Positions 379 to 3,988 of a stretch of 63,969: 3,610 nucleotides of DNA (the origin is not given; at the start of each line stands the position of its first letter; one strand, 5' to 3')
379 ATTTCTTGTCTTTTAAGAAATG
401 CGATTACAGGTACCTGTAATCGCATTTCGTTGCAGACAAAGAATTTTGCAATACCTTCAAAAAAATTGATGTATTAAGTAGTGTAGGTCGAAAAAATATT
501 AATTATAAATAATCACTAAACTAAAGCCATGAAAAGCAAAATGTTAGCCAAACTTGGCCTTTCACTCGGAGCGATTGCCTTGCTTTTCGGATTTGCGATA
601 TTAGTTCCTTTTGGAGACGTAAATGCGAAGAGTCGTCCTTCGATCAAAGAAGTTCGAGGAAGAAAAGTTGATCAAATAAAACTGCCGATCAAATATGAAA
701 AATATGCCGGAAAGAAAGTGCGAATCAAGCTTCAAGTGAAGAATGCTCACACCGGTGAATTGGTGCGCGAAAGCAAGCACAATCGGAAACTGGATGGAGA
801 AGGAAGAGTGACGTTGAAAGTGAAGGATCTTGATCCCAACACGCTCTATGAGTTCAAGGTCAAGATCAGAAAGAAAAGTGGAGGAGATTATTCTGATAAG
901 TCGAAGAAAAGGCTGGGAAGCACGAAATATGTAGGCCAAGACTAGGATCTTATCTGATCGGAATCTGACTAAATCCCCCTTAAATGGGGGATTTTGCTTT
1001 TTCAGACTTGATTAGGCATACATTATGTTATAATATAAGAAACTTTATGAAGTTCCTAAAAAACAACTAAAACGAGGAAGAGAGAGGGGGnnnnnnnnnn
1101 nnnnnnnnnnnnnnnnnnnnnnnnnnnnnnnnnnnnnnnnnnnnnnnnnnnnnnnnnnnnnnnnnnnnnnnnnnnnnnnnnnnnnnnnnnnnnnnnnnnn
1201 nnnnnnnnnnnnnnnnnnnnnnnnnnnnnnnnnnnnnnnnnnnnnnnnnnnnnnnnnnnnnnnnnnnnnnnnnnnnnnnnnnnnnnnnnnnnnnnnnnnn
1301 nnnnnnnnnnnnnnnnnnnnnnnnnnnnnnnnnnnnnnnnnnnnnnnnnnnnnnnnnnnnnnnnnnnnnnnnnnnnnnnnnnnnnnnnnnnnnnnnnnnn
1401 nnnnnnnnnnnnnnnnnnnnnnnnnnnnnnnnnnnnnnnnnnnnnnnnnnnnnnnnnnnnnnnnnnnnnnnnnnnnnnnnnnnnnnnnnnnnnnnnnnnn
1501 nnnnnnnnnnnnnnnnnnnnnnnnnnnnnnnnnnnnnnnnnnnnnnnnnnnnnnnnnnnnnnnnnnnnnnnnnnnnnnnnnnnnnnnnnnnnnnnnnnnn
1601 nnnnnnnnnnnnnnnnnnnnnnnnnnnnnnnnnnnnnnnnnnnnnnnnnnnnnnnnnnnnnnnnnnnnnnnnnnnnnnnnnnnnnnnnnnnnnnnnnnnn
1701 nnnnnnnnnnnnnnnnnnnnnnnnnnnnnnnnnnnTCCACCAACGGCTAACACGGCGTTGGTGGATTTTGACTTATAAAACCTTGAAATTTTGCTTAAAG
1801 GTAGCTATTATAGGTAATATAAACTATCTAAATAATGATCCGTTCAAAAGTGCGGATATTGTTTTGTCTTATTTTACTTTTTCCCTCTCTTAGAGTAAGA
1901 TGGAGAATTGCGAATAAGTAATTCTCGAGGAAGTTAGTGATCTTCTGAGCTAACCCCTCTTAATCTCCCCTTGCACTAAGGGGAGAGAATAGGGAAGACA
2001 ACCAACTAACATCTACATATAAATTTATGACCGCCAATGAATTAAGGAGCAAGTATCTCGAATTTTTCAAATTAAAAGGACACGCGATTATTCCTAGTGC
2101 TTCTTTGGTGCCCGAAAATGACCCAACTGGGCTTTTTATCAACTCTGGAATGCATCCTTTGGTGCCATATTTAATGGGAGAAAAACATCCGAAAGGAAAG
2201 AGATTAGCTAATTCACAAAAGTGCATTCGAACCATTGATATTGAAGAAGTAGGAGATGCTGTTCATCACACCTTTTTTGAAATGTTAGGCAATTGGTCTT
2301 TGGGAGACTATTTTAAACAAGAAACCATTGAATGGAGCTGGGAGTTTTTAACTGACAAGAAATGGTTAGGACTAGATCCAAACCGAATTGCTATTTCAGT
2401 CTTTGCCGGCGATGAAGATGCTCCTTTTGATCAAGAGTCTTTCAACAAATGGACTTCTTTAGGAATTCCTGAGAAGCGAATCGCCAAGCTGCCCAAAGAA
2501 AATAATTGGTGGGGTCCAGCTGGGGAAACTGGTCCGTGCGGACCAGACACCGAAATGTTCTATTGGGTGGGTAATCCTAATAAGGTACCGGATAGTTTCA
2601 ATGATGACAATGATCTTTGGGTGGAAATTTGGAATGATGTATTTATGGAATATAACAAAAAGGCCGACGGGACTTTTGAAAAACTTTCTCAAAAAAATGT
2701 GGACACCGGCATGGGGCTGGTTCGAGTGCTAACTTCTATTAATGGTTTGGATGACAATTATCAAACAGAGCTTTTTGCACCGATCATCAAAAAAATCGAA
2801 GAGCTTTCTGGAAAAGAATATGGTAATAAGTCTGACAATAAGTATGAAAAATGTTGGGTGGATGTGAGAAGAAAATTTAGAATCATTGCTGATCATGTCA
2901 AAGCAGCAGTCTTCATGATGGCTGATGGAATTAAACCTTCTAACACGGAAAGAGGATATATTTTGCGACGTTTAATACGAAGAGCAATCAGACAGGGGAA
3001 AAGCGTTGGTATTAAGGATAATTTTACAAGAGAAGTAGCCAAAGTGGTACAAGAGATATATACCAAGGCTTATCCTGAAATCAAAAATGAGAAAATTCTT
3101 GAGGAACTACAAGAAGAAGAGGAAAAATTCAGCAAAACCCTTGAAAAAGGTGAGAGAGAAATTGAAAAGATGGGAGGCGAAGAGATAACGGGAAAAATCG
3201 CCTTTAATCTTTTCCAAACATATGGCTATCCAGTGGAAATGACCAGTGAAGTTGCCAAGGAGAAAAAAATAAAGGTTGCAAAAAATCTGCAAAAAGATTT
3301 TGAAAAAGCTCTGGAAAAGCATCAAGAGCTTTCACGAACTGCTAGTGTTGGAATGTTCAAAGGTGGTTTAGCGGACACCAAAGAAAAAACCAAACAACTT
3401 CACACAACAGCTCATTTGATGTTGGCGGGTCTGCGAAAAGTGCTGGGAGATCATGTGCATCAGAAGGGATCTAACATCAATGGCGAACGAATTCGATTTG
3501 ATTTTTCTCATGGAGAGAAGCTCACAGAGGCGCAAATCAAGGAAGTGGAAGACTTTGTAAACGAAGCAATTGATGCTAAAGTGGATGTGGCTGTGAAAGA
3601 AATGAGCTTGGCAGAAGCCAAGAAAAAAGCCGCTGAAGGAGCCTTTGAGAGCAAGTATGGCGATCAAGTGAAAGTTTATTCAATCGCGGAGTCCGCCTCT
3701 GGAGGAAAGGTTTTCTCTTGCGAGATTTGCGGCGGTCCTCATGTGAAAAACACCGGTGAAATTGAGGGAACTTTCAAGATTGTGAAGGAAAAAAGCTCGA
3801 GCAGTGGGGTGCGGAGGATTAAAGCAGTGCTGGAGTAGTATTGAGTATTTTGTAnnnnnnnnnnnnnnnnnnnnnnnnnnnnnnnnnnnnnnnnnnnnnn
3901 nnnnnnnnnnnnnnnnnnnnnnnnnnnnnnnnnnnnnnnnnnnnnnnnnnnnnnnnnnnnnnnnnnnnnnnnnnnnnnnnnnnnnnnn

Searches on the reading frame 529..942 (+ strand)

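Call 81: search_protein_families(library=pfam, alignment_id=A4, max_evalue=0.00001)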
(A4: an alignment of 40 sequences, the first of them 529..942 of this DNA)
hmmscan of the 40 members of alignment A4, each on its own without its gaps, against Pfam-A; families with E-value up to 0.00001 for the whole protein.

A. member 1, window:529-942:+ (138 aa): 0 families

B. families by the number of members that match (of 40 scanned): 48 families (the first 25 are shown)
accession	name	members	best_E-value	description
PF05635.17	23S_rRNA_IVP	2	2.6e-35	23S rRNA-intervening sequence protein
PF00534.26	Glycos_transf_1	2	1.6e-24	Glycosyl transferases group 1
PF01131.25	Topoisom_bac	1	1.1e-121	DNA topoisomerase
PF13292.11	DXP_synthase_N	1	1.5e-109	1-deoxy-D-xylulose-5-phosphate synthase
PF00162.24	PGK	1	3e-103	Phosphoglycerate kinase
PF01409.25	tRNA-synt_2d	1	2.5e-91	tRNA synthetases class II core domain (F)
PF02481.21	DNA_processg_A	1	2.9e-72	DNA recombination-mediator protein A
PF01180.27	DHO_dh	1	1.3e-64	Dihydroorotate dehydrogenase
PF03483.22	B3_4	1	5.2e-62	B3/4 domain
PF02355.23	SecD_SecF_C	1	5.6e-59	Protein export membrane protein SecD/SecF, C-terminal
PF02463.25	SMC_N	1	7.2e-58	RecF/RecN/SMC N terminal domain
PF09587.15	PGA_cap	1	2.2e-57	Bacterial capsule synthesis protein PGA_cap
PF02826.25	2-Hacid_dh_C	1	2.1e-55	D-isomer specific 2-hydroxyacid dehydrogenase, NAD binding domain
PF02779.29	Transket_pyr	1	7.8e-46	Transketolase, pyrimidine binding domain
PF17759.6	tRNA_synthFbeta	1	6.2e-42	Phenylalanyl tRNA synthetase beta chain CLM domain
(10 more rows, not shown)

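Call 91: search_protein_families(library=pfam, proteins=[window:529-942:+], max_evalue=0.001)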
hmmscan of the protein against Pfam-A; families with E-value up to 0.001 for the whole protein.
window:529-942:+ (138 aa): 1 family
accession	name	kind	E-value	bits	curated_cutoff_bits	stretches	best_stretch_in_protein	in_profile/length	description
PF00041.27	fn3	-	0.00045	20.8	25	1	75-125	41-81/84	Fibronectin type III domain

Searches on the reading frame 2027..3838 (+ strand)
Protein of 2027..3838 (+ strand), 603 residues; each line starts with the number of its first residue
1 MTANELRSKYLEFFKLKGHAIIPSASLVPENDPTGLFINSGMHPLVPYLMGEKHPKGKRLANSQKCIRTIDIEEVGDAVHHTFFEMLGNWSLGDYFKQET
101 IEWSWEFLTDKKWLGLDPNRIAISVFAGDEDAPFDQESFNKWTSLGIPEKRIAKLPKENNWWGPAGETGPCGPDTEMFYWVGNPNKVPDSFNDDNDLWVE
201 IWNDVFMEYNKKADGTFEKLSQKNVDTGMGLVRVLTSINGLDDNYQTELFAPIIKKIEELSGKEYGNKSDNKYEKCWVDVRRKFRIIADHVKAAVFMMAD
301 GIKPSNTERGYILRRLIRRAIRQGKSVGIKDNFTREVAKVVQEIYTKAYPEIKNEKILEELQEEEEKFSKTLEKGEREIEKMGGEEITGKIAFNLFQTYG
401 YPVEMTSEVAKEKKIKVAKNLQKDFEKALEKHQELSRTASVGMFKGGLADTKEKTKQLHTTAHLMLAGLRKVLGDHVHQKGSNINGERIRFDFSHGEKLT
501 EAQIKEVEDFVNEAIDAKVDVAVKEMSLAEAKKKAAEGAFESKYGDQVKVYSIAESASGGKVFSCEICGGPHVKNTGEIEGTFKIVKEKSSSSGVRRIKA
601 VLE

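Call 3: search_protein_families(library=pfam, proteins=[window:2027-3838:+], max_evalue=0.1)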
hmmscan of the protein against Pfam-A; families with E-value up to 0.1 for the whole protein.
window:2027-3838:+ (603 aa): 3 families
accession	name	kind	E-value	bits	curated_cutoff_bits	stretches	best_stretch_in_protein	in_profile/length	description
PF01411.24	tRNA-synt_2c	-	1.7e-137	459.7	30.3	1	5-459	1-449/552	tRNA synthetases class II (A)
PF07973.19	tRNA_SAD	-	2.8e-15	56.5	24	1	548-598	1-43/44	Threonyl and Alanyl tRNA synthetase second additional domain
PF16427.10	DUF5024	-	0.012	16.3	25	0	325-371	20-65/104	Domain of unknown function (DUF5024)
